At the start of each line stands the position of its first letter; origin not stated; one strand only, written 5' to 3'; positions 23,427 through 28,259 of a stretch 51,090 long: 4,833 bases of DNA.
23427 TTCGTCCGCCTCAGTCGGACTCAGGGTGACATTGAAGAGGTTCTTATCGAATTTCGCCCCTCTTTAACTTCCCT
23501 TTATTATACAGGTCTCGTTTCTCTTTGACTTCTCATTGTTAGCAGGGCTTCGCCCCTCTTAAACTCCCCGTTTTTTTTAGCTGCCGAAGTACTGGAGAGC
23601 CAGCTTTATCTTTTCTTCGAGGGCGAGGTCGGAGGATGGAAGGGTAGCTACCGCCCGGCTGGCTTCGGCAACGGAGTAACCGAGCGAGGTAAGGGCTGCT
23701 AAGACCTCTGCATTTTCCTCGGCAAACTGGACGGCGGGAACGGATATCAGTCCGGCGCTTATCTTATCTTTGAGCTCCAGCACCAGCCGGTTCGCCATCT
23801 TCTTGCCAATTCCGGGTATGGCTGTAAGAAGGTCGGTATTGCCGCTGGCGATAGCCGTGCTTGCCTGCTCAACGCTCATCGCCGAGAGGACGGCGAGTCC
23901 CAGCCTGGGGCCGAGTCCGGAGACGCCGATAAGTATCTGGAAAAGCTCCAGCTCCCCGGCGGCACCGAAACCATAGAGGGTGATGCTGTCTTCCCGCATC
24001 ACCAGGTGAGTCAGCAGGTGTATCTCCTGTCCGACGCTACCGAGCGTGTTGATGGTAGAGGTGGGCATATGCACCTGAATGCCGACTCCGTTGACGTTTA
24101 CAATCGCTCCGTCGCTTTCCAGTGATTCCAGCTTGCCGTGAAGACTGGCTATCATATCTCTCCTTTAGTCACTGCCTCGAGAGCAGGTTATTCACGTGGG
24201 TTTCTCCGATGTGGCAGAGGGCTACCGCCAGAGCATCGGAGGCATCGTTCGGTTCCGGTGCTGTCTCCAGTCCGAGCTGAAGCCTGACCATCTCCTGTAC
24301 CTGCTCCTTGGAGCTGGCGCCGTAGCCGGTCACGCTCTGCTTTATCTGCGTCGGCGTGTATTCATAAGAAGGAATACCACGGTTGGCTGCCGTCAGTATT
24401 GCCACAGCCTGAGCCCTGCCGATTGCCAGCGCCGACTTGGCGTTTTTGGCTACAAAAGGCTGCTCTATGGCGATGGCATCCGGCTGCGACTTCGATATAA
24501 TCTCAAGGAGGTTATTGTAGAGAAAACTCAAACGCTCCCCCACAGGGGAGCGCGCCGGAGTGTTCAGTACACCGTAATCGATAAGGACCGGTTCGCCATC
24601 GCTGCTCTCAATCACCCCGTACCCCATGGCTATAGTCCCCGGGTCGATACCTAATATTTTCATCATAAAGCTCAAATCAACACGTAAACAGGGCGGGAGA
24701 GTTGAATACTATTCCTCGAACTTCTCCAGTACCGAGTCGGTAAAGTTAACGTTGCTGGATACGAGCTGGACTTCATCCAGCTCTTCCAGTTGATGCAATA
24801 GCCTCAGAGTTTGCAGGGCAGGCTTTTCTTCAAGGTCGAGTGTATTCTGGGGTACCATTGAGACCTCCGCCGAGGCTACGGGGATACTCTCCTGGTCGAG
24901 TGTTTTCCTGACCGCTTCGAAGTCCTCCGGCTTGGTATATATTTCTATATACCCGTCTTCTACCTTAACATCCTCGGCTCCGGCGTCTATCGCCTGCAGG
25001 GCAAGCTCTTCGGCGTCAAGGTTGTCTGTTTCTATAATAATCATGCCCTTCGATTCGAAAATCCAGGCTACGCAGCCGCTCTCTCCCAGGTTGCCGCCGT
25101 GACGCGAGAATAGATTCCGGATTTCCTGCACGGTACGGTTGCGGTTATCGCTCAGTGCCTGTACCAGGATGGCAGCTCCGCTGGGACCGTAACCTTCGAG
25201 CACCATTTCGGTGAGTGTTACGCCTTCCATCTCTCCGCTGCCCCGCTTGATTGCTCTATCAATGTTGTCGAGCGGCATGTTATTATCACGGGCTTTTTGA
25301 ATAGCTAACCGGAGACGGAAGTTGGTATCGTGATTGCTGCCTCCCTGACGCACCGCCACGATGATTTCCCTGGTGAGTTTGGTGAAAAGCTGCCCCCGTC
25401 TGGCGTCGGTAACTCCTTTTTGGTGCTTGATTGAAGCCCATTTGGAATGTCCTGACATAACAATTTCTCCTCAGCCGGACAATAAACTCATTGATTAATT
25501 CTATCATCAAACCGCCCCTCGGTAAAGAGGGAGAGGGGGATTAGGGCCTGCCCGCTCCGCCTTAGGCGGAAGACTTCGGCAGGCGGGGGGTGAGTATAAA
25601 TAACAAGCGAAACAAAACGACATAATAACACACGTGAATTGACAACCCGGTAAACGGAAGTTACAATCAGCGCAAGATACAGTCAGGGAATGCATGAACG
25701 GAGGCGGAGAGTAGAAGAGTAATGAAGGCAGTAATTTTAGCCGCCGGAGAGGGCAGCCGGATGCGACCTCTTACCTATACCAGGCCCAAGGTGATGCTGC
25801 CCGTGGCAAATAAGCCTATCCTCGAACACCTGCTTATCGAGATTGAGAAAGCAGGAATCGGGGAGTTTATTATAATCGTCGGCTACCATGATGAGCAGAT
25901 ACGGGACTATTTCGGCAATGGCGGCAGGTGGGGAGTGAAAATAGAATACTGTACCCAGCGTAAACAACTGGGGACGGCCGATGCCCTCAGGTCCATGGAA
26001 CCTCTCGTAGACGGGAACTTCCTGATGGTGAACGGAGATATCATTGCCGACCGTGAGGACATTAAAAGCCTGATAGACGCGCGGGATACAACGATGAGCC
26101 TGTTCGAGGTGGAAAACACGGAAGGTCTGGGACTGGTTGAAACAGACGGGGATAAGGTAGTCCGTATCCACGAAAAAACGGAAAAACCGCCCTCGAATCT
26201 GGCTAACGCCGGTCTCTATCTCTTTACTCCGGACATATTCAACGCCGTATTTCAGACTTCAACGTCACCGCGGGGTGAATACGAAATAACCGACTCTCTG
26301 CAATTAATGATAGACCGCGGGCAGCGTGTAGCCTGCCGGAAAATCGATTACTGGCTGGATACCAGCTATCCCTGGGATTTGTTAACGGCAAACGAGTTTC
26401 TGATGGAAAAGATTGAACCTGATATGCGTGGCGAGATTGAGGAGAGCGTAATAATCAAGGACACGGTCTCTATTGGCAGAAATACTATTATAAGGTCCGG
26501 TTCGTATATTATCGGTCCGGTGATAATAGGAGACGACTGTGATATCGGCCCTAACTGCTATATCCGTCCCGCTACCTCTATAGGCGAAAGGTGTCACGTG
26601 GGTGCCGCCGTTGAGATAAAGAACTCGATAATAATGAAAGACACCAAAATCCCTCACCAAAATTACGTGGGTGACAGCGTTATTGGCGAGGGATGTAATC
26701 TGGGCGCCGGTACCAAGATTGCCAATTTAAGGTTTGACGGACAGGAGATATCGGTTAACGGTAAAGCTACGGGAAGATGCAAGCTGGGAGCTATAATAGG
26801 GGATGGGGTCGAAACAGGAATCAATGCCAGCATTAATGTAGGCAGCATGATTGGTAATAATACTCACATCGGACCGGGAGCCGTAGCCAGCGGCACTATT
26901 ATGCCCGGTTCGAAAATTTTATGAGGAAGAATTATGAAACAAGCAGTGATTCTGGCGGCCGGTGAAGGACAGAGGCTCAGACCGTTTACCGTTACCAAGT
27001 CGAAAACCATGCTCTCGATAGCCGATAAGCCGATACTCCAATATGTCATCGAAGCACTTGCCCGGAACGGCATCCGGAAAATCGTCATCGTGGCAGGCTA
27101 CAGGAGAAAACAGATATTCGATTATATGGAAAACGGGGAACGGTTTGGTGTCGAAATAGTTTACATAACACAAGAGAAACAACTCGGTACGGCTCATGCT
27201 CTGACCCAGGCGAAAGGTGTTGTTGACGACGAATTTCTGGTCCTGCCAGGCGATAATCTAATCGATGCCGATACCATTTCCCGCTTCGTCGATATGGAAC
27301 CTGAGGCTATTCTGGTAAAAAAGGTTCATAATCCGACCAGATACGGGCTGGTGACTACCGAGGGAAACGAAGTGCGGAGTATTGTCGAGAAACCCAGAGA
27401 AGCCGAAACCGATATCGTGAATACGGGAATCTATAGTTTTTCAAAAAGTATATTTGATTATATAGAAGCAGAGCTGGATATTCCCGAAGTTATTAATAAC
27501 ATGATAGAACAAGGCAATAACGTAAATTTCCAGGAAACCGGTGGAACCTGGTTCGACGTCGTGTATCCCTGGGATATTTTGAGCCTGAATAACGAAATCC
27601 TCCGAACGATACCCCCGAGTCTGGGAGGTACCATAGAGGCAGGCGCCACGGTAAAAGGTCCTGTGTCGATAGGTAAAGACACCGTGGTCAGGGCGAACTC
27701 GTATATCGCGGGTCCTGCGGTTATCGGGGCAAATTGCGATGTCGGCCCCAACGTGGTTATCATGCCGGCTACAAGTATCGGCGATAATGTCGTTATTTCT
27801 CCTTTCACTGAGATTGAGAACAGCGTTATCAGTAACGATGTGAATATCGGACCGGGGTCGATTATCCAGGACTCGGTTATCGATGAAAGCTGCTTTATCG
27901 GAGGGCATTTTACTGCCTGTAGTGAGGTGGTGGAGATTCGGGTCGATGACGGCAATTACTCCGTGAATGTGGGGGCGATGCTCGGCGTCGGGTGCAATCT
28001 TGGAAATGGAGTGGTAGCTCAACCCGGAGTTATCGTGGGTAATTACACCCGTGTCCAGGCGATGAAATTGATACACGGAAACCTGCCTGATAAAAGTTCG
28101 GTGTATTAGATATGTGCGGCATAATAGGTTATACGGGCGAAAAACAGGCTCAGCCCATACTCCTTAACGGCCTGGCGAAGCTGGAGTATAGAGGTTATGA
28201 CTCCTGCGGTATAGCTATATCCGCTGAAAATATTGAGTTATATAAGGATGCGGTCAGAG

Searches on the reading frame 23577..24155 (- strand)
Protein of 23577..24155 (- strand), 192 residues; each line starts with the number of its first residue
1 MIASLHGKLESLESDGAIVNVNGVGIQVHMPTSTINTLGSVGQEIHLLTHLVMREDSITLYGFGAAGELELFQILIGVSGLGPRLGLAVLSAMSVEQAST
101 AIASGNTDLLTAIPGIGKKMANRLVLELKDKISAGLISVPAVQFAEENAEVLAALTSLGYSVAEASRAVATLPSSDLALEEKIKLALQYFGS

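Call 5: search_protein_families(library=pfam, proteins=[window:23577-24155:-])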
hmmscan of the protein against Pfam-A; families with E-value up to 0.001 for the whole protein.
window:23577-24155:- (192 aa): 3 families
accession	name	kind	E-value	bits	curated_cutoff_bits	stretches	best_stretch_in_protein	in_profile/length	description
PF01330.27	RuvA_N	-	5.4e-21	74.9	23.6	1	1-62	1-61/61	RuvA N terminal domain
PF14520.12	HHH_5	-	2e-15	57.4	27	1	72-130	1-57/57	Helix-hairpin-helix domain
PF07499.19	RuvA_C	-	3.4e-08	34.3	24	1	148-188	3-44/47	RuvA, C-terminal domain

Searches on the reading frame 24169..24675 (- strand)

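Call 25: search_protein_families(library=pfam, proteins=[window:24169-24675:-], max_evalue=0.00001)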
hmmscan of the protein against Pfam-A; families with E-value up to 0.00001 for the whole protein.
window:24169-24675:- (168 aa): 1 family
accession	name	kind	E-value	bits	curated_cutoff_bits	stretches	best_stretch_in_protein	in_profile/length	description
PF02075.23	RuvC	-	2.1e-46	158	22.2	1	7-155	1-148/148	Crossover junction endodeoxyribonuclease RuvC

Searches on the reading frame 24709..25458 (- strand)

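Call 5: search_protein_families(library=pfam, proteins=[window:24709-25458:-])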
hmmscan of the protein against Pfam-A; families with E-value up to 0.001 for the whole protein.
window:24709-25458:- (249 aa): 2 families
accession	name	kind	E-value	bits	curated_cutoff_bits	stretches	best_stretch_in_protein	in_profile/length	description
PF01709.26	Transcrip_reg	-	8.5e-54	182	27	1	83-237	2-160/160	TACO1/YebC second and third domain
PF20772.2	TACO1_YebC_N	-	4.7e-32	110.7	36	1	5-76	1-73/73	TACO1/YebC protein N-terminal domain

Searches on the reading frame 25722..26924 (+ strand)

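Call 5: search_protein_families(library=pfam, proteins=[window:25722-26924:+])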
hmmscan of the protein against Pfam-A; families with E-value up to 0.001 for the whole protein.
window:25722-26924:+ (400 aa): 8 families
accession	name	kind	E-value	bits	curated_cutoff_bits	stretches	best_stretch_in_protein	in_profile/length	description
PF00483.29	NTP_transferase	-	3.6e-43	148.3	21.2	1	2-228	1-243/245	Nucleotidyl transferase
PF00132.30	Hexapep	-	1.2e-20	72.7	27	4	249-282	2-35/36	Bacterial transferase hexapeptide (six repeats)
PF25084.1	LbH_EIF2B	-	1.7e-18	67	54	3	267-335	22-89/105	EIF2B subunit epsilon LbH domain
PF12804.13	NTP_transf_3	-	4.8e-11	43.5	27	1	3-123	1-113/160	MobA-like NTP transferase domain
PF25087.1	GMPPB_C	-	3.3e-08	33.6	39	1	263-347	1-85/110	GMPPB C-terminal domain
PF14602.12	Hexapep_2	-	5.8e-07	29.6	27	1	266-295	1-28/34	Hexapeptide repeat of succinyl-transferase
PF24894.1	Hexapep_GlmU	-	3.2e-05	24.4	23.3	0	287-333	37-83/104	GlmU-like, C-terminal hexapeptide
PF01128.25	IspD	-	0.00048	20.4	27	1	2-59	2-58/221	2-C-methyl-D-erythritol 4-phosphate cytidylyltransferase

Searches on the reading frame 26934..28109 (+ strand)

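Call 5: search_protein_families(library=pfam, proteins=[window:26934-28109:+])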
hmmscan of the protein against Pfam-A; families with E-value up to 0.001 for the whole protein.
window:26934-28109:+ (391 aa): 8 families
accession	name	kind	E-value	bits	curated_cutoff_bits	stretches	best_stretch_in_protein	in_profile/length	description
PF00483.29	NTP_transferase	-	5.6e-47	160.8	21.2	1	4-222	2-242/245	Nucleotidyl transferase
PF00132.30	Hexapep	-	5.3e-18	64.3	27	2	262-295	2-35/36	Bacterial transferase hexapeptide (six repeats)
PF25084.1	LbH_EIF2B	-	1.8e-16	60.5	54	2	234-326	12-103/105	EIF2B subunit epsilon LbH domain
PF12804.13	NTP_transf_3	-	1.8e-13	51.4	27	1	4-121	1-110/160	MobA-like NTP transferase domain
PF14602.12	Hexapep_2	-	2.9e-05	24.1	27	1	243-276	1-32/34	Hexapeptide repeat of succinyl-transferase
PF24894.1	Hexapep_GlmU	-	3.3e-05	24.4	23.3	1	282-323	37-78/104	GlmU-like, C-terminal hexapeptide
PF25087.1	GMPPB_C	-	0.00023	21.2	39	0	255-290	4-39/110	GMPPB C-terminal domain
PF01128.25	IspD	-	0.00036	20.8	27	1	4-88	3-83/221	2-C-methyl-D-erythritol 4-phosphate cytidylyltransferase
